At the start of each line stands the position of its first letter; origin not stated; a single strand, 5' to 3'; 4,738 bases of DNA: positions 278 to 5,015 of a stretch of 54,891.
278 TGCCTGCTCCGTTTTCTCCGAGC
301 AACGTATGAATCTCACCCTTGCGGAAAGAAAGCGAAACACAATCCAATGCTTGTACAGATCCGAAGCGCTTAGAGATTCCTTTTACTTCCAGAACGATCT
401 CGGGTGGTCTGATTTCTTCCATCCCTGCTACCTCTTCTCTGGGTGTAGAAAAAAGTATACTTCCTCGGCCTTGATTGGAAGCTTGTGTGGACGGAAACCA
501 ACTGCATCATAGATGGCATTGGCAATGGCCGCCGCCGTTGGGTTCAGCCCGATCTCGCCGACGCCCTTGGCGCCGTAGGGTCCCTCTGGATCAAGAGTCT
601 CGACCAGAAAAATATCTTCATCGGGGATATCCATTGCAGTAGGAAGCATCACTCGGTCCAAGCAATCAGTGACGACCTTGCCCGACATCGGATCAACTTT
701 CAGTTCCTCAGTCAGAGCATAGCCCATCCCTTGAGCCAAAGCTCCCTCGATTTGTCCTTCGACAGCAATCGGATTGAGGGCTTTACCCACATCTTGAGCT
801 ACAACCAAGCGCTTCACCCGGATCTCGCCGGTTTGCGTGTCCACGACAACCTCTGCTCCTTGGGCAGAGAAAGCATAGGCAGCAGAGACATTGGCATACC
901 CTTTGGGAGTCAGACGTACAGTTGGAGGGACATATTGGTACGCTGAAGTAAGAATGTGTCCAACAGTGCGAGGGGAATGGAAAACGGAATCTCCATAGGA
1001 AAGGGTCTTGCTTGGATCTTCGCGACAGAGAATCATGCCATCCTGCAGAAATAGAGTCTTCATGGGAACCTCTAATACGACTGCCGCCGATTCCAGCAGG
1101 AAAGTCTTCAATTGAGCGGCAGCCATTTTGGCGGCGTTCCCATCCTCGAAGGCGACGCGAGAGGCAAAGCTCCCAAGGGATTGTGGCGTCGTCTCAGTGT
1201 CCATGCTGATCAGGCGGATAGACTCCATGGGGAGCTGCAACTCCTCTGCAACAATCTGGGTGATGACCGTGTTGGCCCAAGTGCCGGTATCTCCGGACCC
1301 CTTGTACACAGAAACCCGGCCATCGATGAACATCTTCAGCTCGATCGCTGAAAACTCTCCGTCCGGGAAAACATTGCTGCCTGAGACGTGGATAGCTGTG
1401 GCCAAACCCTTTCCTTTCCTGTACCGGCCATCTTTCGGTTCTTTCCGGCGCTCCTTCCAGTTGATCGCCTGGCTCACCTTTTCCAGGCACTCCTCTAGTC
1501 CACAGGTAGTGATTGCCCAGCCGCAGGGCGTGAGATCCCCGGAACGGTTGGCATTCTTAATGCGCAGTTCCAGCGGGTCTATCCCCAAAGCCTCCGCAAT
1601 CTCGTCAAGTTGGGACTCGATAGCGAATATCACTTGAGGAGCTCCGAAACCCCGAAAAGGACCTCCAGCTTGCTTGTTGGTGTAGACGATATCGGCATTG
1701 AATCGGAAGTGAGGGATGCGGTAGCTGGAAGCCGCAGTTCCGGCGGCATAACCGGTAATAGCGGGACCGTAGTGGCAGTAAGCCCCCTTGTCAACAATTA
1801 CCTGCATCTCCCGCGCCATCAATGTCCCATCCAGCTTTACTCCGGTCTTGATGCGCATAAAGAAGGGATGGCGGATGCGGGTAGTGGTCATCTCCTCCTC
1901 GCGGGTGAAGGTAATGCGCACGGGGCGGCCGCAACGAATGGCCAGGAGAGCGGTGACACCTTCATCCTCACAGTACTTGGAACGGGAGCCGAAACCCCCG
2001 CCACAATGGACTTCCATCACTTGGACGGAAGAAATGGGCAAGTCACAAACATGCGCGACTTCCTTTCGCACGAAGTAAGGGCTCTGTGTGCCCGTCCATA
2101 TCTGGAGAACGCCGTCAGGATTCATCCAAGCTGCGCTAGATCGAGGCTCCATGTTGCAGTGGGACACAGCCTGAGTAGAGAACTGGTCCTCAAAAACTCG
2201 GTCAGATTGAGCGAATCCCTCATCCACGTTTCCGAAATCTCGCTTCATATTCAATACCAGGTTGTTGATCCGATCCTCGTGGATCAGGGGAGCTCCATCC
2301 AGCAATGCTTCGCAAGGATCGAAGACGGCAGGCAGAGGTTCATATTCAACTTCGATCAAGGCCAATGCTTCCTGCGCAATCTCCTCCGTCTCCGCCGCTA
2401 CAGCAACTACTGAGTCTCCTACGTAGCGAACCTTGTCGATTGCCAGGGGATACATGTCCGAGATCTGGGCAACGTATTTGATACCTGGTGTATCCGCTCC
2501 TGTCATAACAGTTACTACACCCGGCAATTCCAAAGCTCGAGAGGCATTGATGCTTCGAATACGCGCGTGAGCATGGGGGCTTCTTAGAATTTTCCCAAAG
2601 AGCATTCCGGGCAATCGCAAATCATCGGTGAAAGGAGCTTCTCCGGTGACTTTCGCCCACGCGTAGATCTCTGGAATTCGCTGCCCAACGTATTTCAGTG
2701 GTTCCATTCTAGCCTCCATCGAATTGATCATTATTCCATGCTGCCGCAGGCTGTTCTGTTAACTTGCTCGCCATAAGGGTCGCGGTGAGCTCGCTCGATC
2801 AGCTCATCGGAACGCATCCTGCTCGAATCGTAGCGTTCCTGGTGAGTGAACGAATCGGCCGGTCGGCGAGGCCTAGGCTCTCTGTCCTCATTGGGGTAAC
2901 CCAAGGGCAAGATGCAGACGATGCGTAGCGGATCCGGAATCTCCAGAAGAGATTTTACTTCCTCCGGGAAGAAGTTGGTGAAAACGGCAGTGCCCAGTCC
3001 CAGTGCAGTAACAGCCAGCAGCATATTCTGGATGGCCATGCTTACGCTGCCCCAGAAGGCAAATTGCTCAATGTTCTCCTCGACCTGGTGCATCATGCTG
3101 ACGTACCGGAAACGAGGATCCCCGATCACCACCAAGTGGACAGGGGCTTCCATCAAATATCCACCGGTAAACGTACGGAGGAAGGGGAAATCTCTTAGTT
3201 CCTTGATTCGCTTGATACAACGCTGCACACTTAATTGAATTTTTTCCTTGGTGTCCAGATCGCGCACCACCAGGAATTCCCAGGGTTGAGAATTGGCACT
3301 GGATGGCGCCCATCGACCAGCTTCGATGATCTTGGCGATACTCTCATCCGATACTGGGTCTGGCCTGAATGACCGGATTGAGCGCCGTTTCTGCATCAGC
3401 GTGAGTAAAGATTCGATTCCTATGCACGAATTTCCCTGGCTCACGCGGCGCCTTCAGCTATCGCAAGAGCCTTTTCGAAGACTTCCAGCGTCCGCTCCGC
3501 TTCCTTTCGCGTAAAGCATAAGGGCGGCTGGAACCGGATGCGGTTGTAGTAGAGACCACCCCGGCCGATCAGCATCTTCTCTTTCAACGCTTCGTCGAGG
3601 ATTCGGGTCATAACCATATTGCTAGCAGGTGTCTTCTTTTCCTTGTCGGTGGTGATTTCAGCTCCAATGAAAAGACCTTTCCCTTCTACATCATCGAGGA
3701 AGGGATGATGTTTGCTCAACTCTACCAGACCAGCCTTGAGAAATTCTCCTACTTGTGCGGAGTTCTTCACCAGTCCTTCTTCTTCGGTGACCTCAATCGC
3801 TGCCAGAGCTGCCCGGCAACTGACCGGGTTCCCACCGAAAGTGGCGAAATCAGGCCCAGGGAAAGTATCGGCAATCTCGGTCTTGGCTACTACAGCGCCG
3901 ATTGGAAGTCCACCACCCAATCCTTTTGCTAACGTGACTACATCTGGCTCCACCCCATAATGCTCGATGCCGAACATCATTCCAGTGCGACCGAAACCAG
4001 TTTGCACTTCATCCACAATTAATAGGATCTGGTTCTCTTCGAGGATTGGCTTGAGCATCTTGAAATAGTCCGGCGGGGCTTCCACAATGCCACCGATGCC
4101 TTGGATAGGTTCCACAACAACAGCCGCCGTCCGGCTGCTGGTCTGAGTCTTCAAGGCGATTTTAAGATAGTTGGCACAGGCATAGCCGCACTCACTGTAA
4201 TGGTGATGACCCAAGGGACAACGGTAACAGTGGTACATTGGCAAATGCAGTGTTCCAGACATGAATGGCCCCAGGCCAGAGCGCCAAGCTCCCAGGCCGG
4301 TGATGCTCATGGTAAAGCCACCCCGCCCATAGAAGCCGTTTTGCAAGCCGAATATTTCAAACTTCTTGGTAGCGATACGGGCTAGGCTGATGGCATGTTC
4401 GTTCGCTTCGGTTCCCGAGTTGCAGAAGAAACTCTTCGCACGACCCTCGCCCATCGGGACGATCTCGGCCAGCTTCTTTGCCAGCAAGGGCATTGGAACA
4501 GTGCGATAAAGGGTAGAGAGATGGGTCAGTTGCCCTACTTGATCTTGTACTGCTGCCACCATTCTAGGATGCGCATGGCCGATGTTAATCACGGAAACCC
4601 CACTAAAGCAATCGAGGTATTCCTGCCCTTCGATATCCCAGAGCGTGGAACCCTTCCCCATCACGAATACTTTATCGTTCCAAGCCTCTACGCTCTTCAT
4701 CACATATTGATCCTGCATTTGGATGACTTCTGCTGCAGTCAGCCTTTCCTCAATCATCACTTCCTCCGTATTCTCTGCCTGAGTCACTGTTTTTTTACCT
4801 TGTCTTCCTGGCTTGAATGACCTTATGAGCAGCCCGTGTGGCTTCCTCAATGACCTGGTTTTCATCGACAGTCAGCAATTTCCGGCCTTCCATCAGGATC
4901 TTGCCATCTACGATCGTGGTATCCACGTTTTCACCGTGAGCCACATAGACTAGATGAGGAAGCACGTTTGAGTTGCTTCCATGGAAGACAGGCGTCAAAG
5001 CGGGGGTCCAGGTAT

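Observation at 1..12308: Candidate uncharacterised N-heterocycle catabolic island headed by a thiaminase-I-like gene and a GntR regulator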

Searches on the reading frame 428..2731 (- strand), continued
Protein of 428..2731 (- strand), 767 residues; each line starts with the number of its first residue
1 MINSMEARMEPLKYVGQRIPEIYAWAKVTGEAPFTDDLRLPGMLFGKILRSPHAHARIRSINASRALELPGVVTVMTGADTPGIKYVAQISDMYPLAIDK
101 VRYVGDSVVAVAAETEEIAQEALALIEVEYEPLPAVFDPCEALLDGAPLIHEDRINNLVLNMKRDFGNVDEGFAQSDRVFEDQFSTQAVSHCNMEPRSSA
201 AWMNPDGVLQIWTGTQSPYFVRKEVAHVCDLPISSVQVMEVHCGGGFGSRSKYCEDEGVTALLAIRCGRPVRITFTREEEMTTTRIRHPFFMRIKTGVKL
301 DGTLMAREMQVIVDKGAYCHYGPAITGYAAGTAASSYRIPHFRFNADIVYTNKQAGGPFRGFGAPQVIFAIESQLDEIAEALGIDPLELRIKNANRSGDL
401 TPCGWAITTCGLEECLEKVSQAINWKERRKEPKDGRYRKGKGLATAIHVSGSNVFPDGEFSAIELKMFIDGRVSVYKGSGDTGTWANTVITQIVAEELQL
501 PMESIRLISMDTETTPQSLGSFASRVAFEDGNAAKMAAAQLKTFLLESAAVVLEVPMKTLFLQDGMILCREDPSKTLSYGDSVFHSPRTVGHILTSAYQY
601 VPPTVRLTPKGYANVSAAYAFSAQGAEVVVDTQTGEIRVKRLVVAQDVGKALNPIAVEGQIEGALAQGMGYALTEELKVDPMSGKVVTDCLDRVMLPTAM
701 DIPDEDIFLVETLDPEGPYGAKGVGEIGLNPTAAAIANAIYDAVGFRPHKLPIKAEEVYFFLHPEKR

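Call 74: search_protein_families(library=ncbifam, proteins=[L099:14905-16197:+, L099:17224-19278:+, L099:19380-20402:+, L099:20524-21261:+], max_evalue=0.00001)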
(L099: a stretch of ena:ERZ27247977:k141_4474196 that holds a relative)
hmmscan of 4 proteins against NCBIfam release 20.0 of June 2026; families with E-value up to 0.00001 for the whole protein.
L099:14905-16197:+ (430 aa): 47 families (the best 25 are shown)
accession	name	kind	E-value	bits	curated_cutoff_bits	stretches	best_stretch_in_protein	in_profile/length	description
NF006370.0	PRK08596.1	equivalog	1.6e-160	534.3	412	1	15-428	5-420/425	acetylornithine deacetylase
TIGR01910.1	DapE-ArgE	subfamily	4e-92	309.3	217.6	1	31-417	2-371/373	ArgE/DapE family deacylase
NF005373.0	PRK06915.1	equivalog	1.9e-60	205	428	1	75-428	79-418/422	peptidase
NF005306.0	PRK06837.1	subfamily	1.8e-53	181.9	376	1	75-428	82-422/427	ArgE/DapE family deacylase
NF009555.0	PRK13004.1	equivalog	1.4e-42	146.1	321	1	16-427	4-395/399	YgeY family selenium metabolism-linked hydrolase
NF005710.0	PRK07522.1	subfamily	8e-42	143.8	412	1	23-426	4-387/391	acetylornithine deacetylase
NF006399.0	PRK08651.1-2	equivalog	2.7e-39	135.3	381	1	26-419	3-396/405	succinyl-diaminopimelate desuccinylase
TIGR01892.1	AcOrn-deacetyl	equivalog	3.8e-39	134.8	297.7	1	47-422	15-363/365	acetylornithine deacetylase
NF006365.0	PRK08588.1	subfamily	7.3e-37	127.6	289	1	37-425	17-378/383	succinyl-diaminopimelate desuccinylase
NF009558.0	PRK13013.1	equivalog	5.5e-36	124.1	428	1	17-427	6-423/429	acetylornithine deacetylase/succinyl-diaminopimelate desuccinylase family protein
NF006400.0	PRK08651.1-3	equivalog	3.5e-35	121.6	374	1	25-427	8-406/410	succinyl-diaminopimelate desuccinylase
TIGR03526.1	selenium_YgeY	hypoth_equivalog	5.8e-35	120.9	321.5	1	17-423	3-389/395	YgeY family selenium metabolism-linked hydrolase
NF003474.0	PRK05111.1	equivalog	6.6e-32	110.8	460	1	49-429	32-382/383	acetylornithine deacetylase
NF006398.0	PRK08651.1-1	equivalog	3.6e-28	98.7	439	1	21-427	6-399/403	succinyl-diaminopimelate desuccinylase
TIGR01900.1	dapE-gram_pos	equivalog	4.1e-27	95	304.2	1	90-419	58-345/351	succinyl-diaminopimelate desuccinylase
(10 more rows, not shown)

L099:17224-19278:+ (684 aa): 1 family
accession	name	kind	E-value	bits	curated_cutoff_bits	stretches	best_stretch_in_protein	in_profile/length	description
NF047927.1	ABC_BMP_B6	equivalog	4e-48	164.2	400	2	60-356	17-301/314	putative B6 ABC transporter substrate-binding protein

L099:19380-20402:+ (340 aa): 26 families (the best 25 are shown)
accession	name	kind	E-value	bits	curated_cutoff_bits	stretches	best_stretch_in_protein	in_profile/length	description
NF010344.0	PRK13771.1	subfamily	2.4e-58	197.7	349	1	1-338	1-331/334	putative alcohol dehydrogenase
NF041172.1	AcrlCoa_red_Thmprot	equivalog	1.1e-48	165.9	500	1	1-337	1-331/334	acryloyl-CoA reductase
NF006940.0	PRK09422.1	equivalog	3.1e-48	164.5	344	1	1-338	1-333/338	alcohol dehydrogenase AdhP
NF041097.1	keto_inos_dh_IolM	equivalog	4.3e-43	147.5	450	1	11-332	38-382/389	scyllo-inosose 3-dehydrogenase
NF003808.0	PRK05396.1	equivalog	5.3e-43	147.2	380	1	2-269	2-269/341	L-threonine 3-dehydrogenase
NF047908.1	AldhRedAhr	equivalog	1.1e-41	142.8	470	1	10-337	13-332/335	NADPH-dependent aldehyde reductase Ahr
TIGR00692.1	tdh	equivalog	1.5e-41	142.5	458.35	1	13-269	11-267/340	L-threonine 3-dehydrogenase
NF007489.0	PRK10083.1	equivalog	1.9e-35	122.4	376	1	12-328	11-324/339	Zn-dependent oxidoreductase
TIGR02824.1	quinone_pig3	subfamily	5.3e-34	117.7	296.8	2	114-338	89-323/325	putative NAD(P)H quinone oxidoreductase, PIG3 family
TIGR02822.1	adh_fam_2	subfamily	4.1e-33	114.8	283.5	1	11-339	13-329/329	zinc-binding alcohol dehydrogenase family protein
TIGR03989.1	Rxyl_3153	subfamily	6.6e-33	114.5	440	1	2-331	3-362/370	NDMA-dependent alcohol dehydrogenase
NF007375.0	PRK09880.1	equivalog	1.7e-30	106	469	1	24-333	26-336/344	L-idonate 5-dehydrogenase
TIGR03451.1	mycoS_dep_FDH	equivalog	1.8e-30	105.9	512.9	1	14-338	15-356/358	S-(hydroxymethyl)mycothiol dehydrogenase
TIGR03366.1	HpnZ_proposed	hypoth_equivalog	2.8e-30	105.6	328.1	1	21-263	1-253/315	putative phosphonate catabolism associated alcohol dehydrogenase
TIGR03201.1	dearomat_had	equivalog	2.4e-28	99.3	338.65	1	13-338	11-347/349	6-hydroxycyclohex-1-ene-1-carbonyl-CoA dehydrogenase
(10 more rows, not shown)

L099:20524-21261:+ (245 aa): 0 families

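Call 79: search_protein_families(library=pfam, proteins=[L099:20524-21261:+], max_evalue=0.001)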
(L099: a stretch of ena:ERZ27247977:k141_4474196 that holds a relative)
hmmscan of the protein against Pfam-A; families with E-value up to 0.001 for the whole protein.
L099:20524-21261:+ (245 aa): 0 families

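Call 85: search_solved_structures(query=L099:20524-21261:+, max_evalue=1)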
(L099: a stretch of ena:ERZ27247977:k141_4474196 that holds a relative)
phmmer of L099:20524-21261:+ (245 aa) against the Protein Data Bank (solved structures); distinct sequences matched with E-value up to 1: 0.
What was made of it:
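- Tried and rejected: It has no PDB sequence relative and no Pfam match (calls 79, 85).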

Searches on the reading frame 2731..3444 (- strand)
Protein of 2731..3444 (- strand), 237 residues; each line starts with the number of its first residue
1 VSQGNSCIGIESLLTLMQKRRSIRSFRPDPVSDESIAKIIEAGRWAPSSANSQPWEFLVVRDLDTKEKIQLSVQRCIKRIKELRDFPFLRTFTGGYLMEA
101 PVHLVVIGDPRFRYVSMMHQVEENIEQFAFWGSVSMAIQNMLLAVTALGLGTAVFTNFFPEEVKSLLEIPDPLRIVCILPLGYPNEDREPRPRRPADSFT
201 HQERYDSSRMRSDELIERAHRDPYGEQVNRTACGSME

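Call 3: search_protein_families(library=pfam, proteins=[window:2731-3444:-])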
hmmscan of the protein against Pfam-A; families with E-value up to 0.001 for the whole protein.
window:2731-3444:- (237 aa): 2 families
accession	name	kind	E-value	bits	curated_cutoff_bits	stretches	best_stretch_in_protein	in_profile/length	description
PF00881.29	Nitroreductase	-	2.6e-37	129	23.5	1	18-183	2-167/167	Nitroreductase family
PF14512.11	TM1586_NiRdase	-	8e-14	52.2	27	2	33-63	157-187/215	Putative TM nitroreductase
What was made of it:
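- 2731..3396 (-): Nitroreductase-superfamily flavoprotein. PF00881 matches (call 3).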

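Call 4: search_protein_families(library=ncbifam, proteins=[window:2731-3444:-])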
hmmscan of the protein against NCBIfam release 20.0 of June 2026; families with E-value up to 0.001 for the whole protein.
window:2731-3444:- (237 aa): 8 families
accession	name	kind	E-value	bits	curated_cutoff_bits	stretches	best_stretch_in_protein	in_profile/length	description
TIGR02476.1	BluB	equivalog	6.1e-28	97.6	150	1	11-187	7-183/205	5,6-dimethylbenzimidazole synthase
NF008033.1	PRK10765.1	equivalog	8.6e-18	64.6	223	1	12-207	3-183/240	oxygen-insensitive NADPH nitroreductase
NF003768.0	PRK05365.1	equivalog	1e-15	57.8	152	1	11-72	12-73/200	malonic semialdehyde reductase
NF009810.0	PRK13294.1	equivalog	6.1e-15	55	304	1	17-199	258-445/449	coenzyme F420-0:L-glutamate ligase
TIGR03553.1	F420_FbiB_CTERM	equivalog_domain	6.3e-15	55.4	249.55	1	17-199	3-190/194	F420 biosynthesis protein FbiB, C-terminal domain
NF008275.0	PRK11053.1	equivalog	1.5e-10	40.9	227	1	13-74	3-65/217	oxygen-insensitive NAD(P)H nitroreductase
NF047509.1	Rv3131_FMN_oxido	subfamily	3.9e-07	29.9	199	0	39-61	2-24/319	Acg family FMN-binding oxidoreductase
NF008088.0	PRK10828.1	equivalog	3.1e-06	26.8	183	1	14-74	5-64/183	NAD(P)H nitroreductase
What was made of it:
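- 2731..3396 (-): The best NCBIfam hit is BluB at 97.6 bits against a cutoff of 150 (call 4).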

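Call 32: search_solved_structures(query=window:2731-3444:-, max_evalue=0.001)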
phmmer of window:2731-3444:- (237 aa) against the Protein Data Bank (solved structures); distinct sequences matched with E-value up to 0.001: 83 (the best 60 are shown).
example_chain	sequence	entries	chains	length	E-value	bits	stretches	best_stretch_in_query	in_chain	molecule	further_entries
4dn2_A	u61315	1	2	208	1.7e-23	86.7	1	14-206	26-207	Nitroreductase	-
4g8s_A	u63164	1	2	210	8.9e-22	81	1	14-205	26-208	Nitroreductase family protein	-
3gfa_A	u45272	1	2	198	5e-19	72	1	17-197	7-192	Putative nitroreductase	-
1nox_A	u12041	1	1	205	6.9e-18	68.3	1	15-197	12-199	NADH OXIDASE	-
2isj_A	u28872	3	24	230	1.4e-17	67.3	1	16-186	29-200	BluB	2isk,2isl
9exv_A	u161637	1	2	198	6.7e-17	65.1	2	81-206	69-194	Nitroreductase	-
3m5k_A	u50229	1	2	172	1.4e-16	64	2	14-68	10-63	Putative NADH dehydrogenase/NAD(P)H nitroreductase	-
3g14_A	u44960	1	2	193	6.4e-16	61.9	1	15-214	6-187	Nitroreductase family protein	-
6pz0_A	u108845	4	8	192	2.4e-15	60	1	13-194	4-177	iodotyrosine deiodinase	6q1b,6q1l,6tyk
8cqt_A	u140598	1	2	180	4.2e-15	59.2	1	13-204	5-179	Putative NADH dehydrogenase/NAD(P)H nitroreductase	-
3gr3_A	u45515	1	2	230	4.5e-15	59.1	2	18-98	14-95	Nitroreductase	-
8uc3_A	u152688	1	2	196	7e-15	58.5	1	14-205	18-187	Albonoursin synthase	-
3ge5_A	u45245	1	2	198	2.7e-14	56.5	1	17-191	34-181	putative NAD(P)H:FMN oxidoreductase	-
1zch_A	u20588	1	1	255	4.2e-14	55.9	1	17-229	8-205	Hypothetical oxidoreductase ycnD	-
2b67_A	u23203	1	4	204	5.9e-14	55.4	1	13-200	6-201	COG0778: Nitroreductase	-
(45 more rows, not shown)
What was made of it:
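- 2731..3396 (-): PDB hits are nitroreductases, NADH oxidase and BluB (call 32).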

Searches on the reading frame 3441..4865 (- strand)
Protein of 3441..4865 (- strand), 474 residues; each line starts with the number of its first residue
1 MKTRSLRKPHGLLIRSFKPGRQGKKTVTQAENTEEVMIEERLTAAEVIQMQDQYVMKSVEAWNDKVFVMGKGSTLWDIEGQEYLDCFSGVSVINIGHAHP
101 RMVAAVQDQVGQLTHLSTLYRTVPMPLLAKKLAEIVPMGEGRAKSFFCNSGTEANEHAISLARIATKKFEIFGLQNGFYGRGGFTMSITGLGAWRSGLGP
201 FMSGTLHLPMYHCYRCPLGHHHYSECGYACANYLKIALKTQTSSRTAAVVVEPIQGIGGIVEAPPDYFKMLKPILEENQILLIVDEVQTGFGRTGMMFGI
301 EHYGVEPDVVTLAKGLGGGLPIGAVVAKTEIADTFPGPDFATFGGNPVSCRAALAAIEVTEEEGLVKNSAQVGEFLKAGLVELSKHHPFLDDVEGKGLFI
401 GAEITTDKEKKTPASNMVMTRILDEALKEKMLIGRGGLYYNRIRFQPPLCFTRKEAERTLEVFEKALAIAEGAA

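Call 3: search_protein_families(library=pfam, proteins=[window:3441-4865:-])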
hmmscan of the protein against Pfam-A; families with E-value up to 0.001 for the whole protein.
window:3441-4865:- (474 aa): 1 family
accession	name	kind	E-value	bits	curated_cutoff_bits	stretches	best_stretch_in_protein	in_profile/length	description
PF00202.27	Aminotran_3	-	1.4e-100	337.2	30.5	1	68-467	14-403/403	Aminotransferase class-III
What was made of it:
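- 3441..4757 (-): Class-III (omega-amine) aminotransferase. PF00202 matches at E 1e-100 (call 3).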

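Call 4: search_protein_families(library=ncbifam, proteins=[window:3441-4865:-])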
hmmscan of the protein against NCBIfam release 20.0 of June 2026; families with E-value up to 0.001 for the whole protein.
window:3441-4865:- (474 aa): 69 families (the best 25 are shown)
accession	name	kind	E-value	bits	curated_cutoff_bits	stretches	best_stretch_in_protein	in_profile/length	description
NF004426.0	PRK05769.1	equivalog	9.8e-116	387.1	552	1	43-468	16-438/441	acetyl ornithine aminotransferase family protein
NF006228.0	PRK08360.1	equivalog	4.4e-107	358.5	608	1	44-470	3-427/443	aspartate aminotransferase family protein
NF005993.0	PRK08117.1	subfamily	1.8e-104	349.8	574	1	47-468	8-428/433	aspartate aminotransferase family protein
TIGR00707.1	argD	subfamily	3.5e-98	328.9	410.05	2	237-467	162-380/381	acetylornithine/succinylornithine family transaminase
NF002874.0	PRK03244.1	equivalog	1.6e-96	323.6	457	1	50-470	13-395/399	acetylornithine transaminase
NF045634.1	LeuMetRace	equivalog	5.5e-96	321.9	800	1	46-469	5-426/432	leucine/methionine racemase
TIGR00700.1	GABAtrnsam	equivalog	6.8e-90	301.6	506.65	1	51-468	3-419/420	4-aminobutyrate--2-oxoglutarate transaminase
NF006368.0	PRK08593.1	equivalog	3.1e-89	299.7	570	1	43-470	5-432/448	aspartate aminotransferase family protein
NF005692.0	PRK07495.1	equivalog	9.5e-86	288.1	724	1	70-469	29-421/425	4-aminobutyrate--2-oxoglutarate transaminase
NF004718.0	PRK06062.1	subfamily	2.2e-85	286.9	472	1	38-472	10-451/454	hypothetical protein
NF002797.0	PRK02936.1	equivalog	6.3e-85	285.2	496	2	237-468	159-378/385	acetylornithine transaminase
NF005376.0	PRK06918.1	equivalog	3.3e-84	282.9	676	1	42-470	15-444/451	4-aminobutyrate--2-oxoglutarate transaminase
NF002325.0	PRK01278.1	subfamily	3.8e-84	282.6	372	2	237-469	167-388/395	acetylornithine transaminase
NF004714.0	PRK06058.1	subfamily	5.8e-84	282.3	639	1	47-468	26-445/447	4-aminobutyrate--2-oxoglutarate transaminase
NF003468.0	PRK05093.1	subfamily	1.9e-83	280.4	522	2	237-468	177-400/405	acetylornithine/succinyldiaminopimelate transaminase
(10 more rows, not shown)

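Call 41: search_solved_structures(query=window:3441-4865:-, max_evalue=1e-50)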
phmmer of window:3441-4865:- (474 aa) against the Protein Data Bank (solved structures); distinct sequences matched with E-value up to 1e-50: 61 (the best 60 are shown).
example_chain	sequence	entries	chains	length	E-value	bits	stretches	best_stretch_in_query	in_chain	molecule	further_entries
7vno_A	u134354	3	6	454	1.2e-72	248.2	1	44-470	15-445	454aa long hypothetical 4-aminobutyrate aminotransferase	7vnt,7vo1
1szk_A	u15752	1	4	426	5.6e-72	246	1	48-465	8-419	4-aminobutyrate aminotransferase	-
1sf2_A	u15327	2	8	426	7.8e-72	245.5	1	48-465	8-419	4-aminobutyrate aminotransferase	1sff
1szu_A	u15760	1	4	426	2.8e-71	243.7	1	48-465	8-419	4-aminobutyrate aminotransferase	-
1szs_A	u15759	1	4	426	3.8e-71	243.3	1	48-465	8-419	4-aminobutyrate aminotransferase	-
6wj8_A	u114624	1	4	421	6.7e-71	242.5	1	48-467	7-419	4-aminobutyrate aminotransferase PuuE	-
5ll2_A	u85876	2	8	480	1.3e-70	241.5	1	43-471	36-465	Isoleucine 2-epimerase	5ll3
4ysn_A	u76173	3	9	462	1.6e-70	241.2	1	44-471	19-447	Putative 4-aminobutyrate aminotransferase | Isoleucine 2-epimerase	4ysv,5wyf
5wya_A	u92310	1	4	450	2e-70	240.9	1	44-471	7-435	Isoleucine 2-epimerase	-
9wrf_A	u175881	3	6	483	5.8e-70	239.4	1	45-468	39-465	Broad substrate specificity amino-acid racemase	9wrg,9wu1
7jh3_A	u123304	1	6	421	6.6e-68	232.6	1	71-467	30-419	4-aminobutyrate aminotransferase PuuE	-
3n5m_A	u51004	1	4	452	7.2e-67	229.2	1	46-457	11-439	Adenosylmethionine-8-amino-7-oxononanoate aminotransferase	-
2ord_A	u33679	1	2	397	8.3e-66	225.7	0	238-467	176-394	Acetylornithine aminotransferase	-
2e54_A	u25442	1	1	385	1.1e-65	225.2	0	238-467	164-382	Acetylornithine aminotransferase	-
2eh6_A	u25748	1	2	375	1.2e-65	225.2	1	66-464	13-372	Acetylornithine aminotransferase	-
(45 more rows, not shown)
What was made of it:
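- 3441..4757 (-): The closest solved structures are GABA aminotransferases (call 41).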
